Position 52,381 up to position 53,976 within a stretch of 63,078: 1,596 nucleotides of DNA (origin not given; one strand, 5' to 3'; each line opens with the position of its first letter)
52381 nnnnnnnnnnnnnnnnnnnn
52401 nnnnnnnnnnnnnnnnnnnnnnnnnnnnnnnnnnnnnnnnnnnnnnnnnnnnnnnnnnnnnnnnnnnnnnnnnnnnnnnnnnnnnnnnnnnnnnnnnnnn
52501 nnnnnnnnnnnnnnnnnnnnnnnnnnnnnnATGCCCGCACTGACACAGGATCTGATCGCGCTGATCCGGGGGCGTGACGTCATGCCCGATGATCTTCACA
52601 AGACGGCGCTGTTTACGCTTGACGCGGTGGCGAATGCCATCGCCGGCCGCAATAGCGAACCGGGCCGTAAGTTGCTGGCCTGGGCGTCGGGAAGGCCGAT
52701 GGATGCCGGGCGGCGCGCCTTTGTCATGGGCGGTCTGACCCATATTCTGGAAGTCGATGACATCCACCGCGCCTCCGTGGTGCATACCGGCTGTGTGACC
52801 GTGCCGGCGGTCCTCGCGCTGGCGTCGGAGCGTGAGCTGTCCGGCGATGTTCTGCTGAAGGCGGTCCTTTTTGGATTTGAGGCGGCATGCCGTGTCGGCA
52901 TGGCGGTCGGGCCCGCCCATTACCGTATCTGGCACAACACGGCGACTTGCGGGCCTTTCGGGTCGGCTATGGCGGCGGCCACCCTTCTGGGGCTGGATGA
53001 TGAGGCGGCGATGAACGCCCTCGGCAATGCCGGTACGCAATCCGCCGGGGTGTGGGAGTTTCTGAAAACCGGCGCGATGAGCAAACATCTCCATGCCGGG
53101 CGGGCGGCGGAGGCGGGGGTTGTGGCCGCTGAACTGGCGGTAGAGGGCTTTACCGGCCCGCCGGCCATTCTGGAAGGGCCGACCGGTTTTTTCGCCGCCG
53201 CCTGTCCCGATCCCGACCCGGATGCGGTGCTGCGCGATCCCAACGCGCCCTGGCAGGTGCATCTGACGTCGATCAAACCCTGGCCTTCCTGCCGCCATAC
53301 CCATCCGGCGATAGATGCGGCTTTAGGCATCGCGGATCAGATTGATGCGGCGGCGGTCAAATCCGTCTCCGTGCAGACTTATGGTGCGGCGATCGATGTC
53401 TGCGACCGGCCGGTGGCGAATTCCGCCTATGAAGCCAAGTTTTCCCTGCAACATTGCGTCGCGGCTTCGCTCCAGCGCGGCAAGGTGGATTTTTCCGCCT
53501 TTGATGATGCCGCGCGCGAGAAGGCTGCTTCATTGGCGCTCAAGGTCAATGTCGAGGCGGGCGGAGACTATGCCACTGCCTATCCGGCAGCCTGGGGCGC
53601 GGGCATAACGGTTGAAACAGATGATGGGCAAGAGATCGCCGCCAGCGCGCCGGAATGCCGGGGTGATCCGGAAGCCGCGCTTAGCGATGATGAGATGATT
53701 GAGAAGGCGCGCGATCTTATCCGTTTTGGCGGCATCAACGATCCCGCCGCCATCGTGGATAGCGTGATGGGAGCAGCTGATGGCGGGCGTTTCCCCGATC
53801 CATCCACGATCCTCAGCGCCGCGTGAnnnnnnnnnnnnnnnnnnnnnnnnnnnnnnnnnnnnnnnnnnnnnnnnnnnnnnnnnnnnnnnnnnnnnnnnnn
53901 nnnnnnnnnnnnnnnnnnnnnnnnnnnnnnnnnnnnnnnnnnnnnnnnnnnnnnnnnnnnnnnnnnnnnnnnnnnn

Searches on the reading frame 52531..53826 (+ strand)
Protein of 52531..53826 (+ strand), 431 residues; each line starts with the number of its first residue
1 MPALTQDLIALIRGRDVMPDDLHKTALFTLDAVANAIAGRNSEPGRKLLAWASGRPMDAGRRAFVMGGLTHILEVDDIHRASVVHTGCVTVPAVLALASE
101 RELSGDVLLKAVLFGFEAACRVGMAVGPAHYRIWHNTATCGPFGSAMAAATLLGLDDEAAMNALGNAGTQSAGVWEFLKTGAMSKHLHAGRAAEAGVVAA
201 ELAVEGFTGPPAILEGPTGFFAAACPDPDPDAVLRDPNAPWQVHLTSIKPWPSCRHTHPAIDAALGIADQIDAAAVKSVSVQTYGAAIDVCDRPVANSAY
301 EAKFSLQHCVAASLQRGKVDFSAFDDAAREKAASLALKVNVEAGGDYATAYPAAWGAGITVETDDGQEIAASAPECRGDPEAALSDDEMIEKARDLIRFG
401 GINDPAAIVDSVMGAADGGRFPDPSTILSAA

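Call 8: find_encoding_contigs(protein=window:52531-53826:+, flank=10000, max_places=1)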
Protein window:52531-53826:+ (431 aa): 7 contigs read that carry it; 1 place shown.
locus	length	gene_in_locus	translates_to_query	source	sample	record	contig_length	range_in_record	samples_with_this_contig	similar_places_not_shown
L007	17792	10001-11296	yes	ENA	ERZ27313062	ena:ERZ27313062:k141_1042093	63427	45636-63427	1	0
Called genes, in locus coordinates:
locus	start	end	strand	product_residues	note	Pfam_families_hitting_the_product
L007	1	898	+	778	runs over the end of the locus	PF01315:Ald_Xan_dh_C, PF02738:MoCoBD_1, PF20256:MoCoBD_2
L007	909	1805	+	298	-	PF00561:Abhydrolase_1, PF12697:Abhydrolase_6, PF20408:Abhydrolase_11 (faint), PF12146:Hydrolase_4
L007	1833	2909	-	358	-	PF01070:FMN_dh, PF00478:IMPDH (faint)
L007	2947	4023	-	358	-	PF01070:FMN_dh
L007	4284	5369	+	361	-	PF02668:TauD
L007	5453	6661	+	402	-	PF04909:Amidohydro_2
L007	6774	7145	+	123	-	PF00355:Rieske, PF13806:Rieske_2 (faint)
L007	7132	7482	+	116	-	-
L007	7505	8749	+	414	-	PF04909:Amidohydro_2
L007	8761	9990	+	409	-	PF04909:Amidohydro_2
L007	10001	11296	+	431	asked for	PF03972:MmgE_PrpD_N, PF19305:MmgE_PrpD_C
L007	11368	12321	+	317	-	PF03401:TctC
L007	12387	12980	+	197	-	PF07331:TctB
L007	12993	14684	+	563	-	PF01970:TctA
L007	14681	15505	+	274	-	PF13714:PEP_mutase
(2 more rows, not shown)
